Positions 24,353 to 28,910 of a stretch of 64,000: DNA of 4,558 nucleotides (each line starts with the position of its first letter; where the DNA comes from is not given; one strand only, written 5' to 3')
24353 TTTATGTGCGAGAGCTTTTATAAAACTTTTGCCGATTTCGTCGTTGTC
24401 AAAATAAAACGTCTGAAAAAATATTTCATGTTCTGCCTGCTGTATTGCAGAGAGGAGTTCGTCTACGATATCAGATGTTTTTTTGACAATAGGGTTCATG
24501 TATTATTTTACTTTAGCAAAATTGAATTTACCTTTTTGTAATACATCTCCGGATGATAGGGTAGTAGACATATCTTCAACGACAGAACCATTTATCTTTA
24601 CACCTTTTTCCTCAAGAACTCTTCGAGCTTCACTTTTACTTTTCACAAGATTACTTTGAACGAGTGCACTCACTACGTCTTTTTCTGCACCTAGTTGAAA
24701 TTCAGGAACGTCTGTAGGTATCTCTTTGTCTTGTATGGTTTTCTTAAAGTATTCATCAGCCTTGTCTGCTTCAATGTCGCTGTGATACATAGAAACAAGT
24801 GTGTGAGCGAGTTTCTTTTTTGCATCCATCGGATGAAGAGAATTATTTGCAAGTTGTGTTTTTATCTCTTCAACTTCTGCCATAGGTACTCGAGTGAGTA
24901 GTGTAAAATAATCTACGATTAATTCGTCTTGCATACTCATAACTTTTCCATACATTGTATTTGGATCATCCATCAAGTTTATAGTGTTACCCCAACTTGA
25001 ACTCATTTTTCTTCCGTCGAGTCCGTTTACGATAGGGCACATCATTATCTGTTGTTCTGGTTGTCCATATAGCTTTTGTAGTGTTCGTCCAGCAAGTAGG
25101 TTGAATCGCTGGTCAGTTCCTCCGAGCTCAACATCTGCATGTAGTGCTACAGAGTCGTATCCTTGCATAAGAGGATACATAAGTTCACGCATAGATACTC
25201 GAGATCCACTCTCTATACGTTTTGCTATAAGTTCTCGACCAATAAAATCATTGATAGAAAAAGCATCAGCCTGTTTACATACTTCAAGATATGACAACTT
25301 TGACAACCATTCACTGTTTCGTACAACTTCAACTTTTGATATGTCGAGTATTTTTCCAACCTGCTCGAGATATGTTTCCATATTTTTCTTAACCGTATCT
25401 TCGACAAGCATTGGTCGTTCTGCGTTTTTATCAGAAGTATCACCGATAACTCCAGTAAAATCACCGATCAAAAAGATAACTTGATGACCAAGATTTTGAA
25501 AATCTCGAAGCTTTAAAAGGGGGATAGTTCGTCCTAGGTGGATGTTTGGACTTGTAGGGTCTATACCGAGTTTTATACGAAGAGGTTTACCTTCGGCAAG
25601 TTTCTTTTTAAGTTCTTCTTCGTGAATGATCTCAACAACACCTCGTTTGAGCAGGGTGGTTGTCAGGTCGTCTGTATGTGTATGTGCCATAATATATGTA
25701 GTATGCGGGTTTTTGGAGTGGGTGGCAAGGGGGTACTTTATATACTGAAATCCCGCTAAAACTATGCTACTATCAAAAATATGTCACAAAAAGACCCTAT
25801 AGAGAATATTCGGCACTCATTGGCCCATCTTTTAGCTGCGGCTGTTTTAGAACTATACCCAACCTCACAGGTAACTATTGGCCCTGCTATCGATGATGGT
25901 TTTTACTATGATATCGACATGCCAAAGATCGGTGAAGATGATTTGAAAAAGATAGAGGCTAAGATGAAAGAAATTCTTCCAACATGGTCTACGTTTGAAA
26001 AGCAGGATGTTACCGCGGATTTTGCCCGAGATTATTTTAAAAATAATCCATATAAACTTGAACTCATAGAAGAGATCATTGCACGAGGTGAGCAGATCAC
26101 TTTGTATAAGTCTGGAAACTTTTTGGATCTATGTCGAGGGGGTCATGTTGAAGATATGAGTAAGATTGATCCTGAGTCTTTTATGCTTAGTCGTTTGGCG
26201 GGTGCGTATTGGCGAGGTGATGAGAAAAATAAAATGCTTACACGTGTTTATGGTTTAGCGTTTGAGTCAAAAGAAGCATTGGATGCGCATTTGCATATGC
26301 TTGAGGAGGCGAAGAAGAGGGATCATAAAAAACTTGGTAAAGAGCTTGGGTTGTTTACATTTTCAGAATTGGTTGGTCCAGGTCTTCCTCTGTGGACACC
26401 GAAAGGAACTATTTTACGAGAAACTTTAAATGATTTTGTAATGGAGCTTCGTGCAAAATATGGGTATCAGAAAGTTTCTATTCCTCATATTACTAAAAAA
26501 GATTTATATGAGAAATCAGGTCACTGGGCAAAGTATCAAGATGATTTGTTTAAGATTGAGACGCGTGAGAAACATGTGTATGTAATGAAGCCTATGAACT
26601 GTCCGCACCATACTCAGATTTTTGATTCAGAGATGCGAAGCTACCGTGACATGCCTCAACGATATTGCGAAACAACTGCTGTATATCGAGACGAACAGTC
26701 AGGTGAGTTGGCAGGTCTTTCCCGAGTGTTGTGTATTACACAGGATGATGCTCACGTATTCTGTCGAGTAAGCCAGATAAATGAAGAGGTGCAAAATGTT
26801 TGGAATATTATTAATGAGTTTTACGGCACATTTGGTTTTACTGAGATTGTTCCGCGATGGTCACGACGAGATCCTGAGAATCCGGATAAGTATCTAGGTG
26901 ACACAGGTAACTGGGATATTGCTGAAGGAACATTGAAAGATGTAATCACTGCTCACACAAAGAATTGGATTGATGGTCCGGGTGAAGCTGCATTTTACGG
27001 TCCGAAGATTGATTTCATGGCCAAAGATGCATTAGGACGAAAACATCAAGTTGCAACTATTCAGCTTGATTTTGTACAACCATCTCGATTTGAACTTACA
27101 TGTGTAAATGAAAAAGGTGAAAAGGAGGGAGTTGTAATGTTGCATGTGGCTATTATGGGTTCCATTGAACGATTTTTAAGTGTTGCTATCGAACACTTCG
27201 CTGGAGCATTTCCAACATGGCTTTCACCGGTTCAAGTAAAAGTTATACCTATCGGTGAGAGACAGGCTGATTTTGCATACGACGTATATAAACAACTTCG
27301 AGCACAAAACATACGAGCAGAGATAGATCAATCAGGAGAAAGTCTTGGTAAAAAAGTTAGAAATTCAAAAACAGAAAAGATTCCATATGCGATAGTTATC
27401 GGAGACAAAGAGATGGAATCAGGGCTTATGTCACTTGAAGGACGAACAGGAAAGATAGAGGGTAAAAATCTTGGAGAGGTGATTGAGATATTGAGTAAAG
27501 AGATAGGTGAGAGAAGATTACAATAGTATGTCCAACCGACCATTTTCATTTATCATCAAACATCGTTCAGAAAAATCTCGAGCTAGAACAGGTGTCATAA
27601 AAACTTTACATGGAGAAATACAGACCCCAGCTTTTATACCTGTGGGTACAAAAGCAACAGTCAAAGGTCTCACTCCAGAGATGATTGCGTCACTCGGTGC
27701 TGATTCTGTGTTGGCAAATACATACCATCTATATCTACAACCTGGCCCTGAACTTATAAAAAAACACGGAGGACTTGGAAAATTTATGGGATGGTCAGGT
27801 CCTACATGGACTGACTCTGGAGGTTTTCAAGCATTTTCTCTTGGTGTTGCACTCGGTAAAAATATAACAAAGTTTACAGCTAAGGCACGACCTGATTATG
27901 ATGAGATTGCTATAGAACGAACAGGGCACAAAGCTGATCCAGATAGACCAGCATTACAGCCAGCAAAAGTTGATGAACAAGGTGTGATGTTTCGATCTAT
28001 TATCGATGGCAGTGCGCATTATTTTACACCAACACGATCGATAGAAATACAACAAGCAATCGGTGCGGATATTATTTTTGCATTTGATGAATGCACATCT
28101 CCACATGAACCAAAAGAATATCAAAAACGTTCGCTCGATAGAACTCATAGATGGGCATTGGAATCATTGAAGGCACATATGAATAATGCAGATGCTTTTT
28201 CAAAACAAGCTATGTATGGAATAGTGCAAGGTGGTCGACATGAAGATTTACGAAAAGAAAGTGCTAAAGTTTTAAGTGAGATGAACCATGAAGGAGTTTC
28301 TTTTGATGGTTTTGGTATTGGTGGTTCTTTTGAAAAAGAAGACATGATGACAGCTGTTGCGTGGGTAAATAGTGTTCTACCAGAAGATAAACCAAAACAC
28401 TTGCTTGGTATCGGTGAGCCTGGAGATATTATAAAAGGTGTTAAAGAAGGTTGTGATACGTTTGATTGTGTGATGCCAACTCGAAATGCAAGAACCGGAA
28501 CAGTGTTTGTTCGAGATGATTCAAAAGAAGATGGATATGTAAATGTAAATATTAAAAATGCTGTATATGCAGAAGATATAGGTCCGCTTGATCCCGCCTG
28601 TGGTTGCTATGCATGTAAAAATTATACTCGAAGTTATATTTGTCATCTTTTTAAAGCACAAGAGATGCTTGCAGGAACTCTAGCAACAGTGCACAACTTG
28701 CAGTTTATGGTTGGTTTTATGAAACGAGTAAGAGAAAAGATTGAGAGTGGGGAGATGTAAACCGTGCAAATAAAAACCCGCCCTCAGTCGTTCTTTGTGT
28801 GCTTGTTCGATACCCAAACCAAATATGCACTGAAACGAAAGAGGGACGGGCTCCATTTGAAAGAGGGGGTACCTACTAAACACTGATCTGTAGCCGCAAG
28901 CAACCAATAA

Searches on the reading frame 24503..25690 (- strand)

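Call 7: search_protein_families(library=pfam, proteins=[window:24503-25690:-])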
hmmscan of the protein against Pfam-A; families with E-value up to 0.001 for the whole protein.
window:24503-25690:- (395 aa): 3 families
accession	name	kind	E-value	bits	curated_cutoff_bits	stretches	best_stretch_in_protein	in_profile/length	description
PF00579.31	tRNA-synt_1b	-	3.7e-69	233.7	21.1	1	34-318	3-290/292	tRNA synthetases class I (W and Y)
PF22421.1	SYY_C-terminal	-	2e-10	40.9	27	1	326-385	7-67/83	Tyrosine--tRNA ligase SYY-like C-terminal domain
PF01479.30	S4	-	1.8e-08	34.4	22.8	1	343-384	7-48/48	S4 domain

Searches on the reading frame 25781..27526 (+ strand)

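Call 7: search_protein_families(library=pfam, proteins=[window:25781-27526:+])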
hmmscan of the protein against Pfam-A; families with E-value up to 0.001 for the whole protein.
window:25781-27526:+ (581 aa): 3 families
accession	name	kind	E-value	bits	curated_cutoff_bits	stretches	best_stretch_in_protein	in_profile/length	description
PF00587.30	tRNA-synt_2b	-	5.2e-44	150.9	29.3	1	257-473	1-179/179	tRNA synthetase class II core domain (G, H, P, S and T)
PF03129.25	HGTP_anticodon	-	8.4e-20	71.2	21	1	485-573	1-93/94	Anticodon binding domain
PF07973.19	tRNA_SAD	-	6.3e-09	36.1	24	1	106-157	1-44/44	Threonyl and Alanyl tRNA synthetase second additional domain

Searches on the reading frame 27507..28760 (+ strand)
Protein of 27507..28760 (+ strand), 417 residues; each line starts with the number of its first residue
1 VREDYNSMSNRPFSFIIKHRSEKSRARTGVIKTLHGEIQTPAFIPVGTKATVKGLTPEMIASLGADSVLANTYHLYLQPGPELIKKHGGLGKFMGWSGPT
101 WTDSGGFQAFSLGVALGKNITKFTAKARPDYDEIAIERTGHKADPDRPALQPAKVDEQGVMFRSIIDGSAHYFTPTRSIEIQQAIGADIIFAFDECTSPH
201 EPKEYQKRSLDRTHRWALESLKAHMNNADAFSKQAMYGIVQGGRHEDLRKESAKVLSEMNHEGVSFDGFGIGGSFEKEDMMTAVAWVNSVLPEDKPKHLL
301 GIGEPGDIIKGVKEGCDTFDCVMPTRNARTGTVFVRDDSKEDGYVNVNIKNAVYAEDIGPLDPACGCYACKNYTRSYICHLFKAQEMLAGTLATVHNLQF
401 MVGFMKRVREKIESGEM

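Call 7: search_protein_families(library=pfam, proteins=[window:27507-28760:+])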
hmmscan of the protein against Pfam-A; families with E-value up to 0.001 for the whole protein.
window:27507-28760:+ (417 aa): 1 family
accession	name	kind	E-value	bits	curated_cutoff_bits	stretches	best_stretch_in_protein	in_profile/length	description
PF01702.25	TGT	-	7.6e-128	427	26.3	2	151-416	91-343/357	Queuine tRNA-ribosyltransferase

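Call 17: find_encoding_contigs(protein=window:27507-28760:+, flank=3000, max_places=10)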
Protein window:27507-28760:+ (417 aa): no gene with exactly this product is on record in the collection.

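Call 39: find_encoding_contigs(protein=window:27528-28760:+, flank=3000, max_places=10)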
Protein window:27528-28760:+ (410 aa): no gene with exactly this product is on record in the collection.
